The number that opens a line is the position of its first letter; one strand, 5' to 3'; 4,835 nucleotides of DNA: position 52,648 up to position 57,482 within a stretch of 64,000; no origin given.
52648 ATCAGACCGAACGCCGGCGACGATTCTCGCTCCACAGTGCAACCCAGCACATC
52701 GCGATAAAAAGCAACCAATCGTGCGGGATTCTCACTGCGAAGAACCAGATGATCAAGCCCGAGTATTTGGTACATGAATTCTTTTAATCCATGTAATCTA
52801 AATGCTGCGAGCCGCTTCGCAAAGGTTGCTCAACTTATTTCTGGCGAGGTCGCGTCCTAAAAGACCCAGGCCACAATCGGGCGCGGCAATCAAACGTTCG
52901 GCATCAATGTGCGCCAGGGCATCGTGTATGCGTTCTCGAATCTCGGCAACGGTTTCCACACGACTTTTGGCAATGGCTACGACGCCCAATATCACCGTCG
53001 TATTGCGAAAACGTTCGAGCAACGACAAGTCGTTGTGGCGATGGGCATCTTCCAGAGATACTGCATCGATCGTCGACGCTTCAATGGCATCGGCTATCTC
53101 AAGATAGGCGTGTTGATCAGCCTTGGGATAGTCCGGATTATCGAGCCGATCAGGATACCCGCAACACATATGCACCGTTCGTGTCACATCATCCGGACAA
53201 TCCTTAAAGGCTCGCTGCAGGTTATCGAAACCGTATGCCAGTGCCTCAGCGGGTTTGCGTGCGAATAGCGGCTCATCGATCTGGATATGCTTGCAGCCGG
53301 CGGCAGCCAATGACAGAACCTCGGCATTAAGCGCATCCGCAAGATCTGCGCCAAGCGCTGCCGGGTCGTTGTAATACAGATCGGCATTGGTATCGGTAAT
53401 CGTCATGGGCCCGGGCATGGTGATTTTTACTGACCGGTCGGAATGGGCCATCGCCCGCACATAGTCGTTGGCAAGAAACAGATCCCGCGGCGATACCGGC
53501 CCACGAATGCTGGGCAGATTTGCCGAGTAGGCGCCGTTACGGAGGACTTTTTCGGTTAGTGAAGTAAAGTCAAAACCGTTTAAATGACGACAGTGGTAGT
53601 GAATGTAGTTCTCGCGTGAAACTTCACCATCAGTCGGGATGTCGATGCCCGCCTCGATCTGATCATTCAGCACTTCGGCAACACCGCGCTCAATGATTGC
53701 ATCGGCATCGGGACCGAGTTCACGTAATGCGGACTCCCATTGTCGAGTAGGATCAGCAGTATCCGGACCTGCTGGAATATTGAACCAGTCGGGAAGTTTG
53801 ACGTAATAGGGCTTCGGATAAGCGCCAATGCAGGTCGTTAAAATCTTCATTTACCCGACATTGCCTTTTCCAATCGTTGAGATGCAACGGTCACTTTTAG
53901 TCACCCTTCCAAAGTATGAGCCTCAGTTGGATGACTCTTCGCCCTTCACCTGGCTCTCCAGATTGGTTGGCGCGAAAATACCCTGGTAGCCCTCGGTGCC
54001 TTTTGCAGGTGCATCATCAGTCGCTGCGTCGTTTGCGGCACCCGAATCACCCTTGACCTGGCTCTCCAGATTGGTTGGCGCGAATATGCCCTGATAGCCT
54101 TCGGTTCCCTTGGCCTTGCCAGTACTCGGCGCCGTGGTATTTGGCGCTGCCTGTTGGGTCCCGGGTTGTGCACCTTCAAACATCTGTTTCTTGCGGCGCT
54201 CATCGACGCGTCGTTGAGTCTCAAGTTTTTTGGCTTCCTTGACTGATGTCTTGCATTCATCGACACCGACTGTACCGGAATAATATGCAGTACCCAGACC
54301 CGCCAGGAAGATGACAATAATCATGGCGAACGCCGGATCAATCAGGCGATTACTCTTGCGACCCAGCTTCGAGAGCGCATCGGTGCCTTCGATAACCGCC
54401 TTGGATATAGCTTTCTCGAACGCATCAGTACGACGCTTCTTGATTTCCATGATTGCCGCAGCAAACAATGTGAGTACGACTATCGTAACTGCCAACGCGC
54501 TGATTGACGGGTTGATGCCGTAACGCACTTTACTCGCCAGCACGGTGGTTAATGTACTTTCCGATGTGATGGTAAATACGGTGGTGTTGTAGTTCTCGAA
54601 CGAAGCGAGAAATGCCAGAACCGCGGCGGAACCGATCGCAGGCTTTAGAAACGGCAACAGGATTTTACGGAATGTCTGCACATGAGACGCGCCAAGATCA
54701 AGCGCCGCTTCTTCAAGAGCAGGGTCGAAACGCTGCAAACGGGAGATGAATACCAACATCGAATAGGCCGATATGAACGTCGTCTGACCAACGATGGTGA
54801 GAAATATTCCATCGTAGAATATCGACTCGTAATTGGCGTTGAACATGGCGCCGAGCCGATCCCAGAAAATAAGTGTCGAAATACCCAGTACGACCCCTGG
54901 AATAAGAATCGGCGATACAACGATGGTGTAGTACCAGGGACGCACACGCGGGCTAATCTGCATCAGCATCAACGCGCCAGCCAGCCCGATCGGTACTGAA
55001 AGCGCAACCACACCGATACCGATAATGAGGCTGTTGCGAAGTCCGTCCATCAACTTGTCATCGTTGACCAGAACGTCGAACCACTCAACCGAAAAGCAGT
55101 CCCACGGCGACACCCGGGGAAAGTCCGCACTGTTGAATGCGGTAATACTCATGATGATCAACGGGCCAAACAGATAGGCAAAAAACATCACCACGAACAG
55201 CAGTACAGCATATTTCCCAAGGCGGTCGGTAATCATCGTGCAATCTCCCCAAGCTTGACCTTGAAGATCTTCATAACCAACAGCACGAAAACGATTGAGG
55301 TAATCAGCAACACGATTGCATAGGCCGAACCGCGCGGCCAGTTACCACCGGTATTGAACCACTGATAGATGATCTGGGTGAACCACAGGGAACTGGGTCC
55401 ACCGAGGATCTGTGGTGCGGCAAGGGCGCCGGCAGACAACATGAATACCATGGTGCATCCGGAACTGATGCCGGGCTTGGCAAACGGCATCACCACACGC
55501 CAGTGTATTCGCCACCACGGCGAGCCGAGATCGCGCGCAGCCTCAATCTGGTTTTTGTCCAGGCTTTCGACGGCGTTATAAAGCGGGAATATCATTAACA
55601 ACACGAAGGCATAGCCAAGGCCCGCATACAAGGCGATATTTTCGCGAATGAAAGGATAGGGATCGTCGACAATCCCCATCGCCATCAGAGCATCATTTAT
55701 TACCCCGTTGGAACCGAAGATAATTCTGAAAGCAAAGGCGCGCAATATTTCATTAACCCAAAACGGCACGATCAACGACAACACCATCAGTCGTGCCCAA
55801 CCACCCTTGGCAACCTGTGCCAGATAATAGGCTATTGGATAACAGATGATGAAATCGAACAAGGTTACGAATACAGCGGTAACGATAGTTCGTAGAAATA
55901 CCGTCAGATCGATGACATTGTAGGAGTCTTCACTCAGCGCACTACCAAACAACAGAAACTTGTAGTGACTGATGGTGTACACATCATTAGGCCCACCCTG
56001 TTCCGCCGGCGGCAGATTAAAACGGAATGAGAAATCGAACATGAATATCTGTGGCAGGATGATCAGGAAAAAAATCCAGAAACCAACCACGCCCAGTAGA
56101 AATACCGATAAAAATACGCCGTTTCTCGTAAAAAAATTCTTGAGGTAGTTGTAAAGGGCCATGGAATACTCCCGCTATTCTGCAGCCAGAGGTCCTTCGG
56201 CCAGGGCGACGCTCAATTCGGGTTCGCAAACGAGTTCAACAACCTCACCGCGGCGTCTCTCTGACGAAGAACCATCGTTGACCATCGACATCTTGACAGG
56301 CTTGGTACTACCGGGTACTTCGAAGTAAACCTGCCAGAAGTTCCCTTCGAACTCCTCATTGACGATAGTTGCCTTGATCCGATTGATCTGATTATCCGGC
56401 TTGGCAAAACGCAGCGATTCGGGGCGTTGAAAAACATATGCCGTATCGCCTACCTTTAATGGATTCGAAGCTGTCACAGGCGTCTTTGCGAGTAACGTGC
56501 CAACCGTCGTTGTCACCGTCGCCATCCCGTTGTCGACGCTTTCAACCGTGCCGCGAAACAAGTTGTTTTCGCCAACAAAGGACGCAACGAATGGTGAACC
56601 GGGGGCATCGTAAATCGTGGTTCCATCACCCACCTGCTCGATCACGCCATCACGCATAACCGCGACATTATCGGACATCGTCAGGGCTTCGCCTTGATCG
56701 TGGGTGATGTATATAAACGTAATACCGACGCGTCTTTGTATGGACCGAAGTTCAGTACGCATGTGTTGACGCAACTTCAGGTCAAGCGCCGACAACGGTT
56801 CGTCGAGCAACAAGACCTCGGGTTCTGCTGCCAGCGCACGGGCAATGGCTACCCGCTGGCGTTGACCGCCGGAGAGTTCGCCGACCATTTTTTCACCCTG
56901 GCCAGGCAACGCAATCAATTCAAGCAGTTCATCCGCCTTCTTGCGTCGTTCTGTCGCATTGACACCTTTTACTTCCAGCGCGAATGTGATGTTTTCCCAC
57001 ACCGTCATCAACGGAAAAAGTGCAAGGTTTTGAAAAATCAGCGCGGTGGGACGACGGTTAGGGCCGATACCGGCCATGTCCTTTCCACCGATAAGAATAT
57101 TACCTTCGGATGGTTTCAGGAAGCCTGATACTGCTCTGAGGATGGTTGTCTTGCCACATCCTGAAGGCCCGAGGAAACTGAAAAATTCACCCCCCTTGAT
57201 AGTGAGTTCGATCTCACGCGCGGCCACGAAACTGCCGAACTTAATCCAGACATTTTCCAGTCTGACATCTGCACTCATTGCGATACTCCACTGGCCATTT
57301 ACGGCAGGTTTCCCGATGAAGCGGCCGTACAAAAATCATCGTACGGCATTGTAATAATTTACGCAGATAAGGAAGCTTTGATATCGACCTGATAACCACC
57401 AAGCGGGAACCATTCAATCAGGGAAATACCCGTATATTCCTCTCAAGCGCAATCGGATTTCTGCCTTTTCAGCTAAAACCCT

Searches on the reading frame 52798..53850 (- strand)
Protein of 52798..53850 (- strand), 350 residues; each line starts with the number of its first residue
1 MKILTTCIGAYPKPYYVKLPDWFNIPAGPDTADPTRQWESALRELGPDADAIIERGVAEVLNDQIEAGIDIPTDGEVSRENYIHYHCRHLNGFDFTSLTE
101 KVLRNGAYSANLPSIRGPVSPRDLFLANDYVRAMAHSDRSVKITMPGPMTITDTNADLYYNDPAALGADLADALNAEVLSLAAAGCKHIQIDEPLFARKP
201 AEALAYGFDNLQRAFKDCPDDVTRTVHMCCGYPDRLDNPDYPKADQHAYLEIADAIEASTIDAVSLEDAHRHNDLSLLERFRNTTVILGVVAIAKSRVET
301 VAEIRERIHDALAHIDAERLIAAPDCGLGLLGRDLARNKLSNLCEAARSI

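Call 37: search_protein_families(library=pfam, max_evalue=0.000001, proteins=[window:52798-53850:-])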
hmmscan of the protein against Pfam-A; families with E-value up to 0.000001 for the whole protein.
window:52798-53850:- (350 aa): 1 family
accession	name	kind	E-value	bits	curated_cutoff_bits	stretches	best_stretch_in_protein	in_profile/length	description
PF01717.24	Meth_synt_2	-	1.2e-33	117.2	21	1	49-348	32-323/324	Cobalamin-independent synthase, Catalytic domain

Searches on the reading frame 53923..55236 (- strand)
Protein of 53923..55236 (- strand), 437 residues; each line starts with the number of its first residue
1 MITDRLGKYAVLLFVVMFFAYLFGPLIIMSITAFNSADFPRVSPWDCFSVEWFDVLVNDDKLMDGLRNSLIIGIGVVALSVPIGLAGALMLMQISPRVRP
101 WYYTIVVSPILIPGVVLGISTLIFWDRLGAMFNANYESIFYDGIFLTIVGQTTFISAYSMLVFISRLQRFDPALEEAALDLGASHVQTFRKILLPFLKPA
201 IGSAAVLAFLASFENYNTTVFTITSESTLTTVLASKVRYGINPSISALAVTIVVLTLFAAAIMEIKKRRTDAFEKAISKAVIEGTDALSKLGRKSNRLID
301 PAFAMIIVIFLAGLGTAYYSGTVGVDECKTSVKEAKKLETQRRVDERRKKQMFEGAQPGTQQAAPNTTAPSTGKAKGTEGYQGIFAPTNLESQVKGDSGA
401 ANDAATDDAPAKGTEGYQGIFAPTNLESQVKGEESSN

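Call 37: search_protein_families(library=pfam, max_evalue=0.000001, proteins=[window:53923-55236:-])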
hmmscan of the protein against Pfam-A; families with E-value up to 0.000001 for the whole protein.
window:53923-55236:- (437 aa): 1 family
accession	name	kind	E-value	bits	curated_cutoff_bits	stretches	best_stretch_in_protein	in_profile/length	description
PF00528.27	BPD_transp_1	-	1.6e-13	51.2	26.4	1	81-270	2-182/184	Binding-protein-dependent transport system inner membrane component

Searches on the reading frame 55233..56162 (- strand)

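Call 37: search_protein_families(library=pfam, max_evalue=0.000001, proteins=[window:55233-56162:-])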
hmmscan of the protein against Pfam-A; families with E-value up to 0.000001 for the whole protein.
window:55233-56162:- (309 aa): 1 family
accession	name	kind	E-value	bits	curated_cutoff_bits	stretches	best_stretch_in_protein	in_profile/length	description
PF00528.27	BPD_transp_1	-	4.6e-11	43.2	26.4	1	121-296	14-171/184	Binding-protein-dependent transport system inner membrane component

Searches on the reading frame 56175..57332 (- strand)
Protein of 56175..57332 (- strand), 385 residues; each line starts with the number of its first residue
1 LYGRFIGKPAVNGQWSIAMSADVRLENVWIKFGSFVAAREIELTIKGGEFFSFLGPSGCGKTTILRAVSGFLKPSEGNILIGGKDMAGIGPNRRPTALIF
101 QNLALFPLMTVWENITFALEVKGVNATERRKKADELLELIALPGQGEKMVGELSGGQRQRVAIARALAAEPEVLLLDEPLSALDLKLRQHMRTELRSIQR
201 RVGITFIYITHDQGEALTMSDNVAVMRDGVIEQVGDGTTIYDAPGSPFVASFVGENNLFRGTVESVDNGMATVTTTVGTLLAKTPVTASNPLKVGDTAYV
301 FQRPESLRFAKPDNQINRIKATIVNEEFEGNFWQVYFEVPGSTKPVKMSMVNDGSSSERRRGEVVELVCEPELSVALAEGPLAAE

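Call 37: search_protein_families(library=pfam, max_evalue=0.000001, proteins=[window:56175-57332:-])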
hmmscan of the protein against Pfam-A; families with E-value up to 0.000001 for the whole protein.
window:56175-57332:- (385 aa): 1 family
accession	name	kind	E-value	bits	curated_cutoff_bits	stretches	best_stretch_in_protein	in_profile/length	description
PF00005.33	ABC_tran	-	1.5e-33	116.7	25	1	40-180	3-136/137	ABC transporter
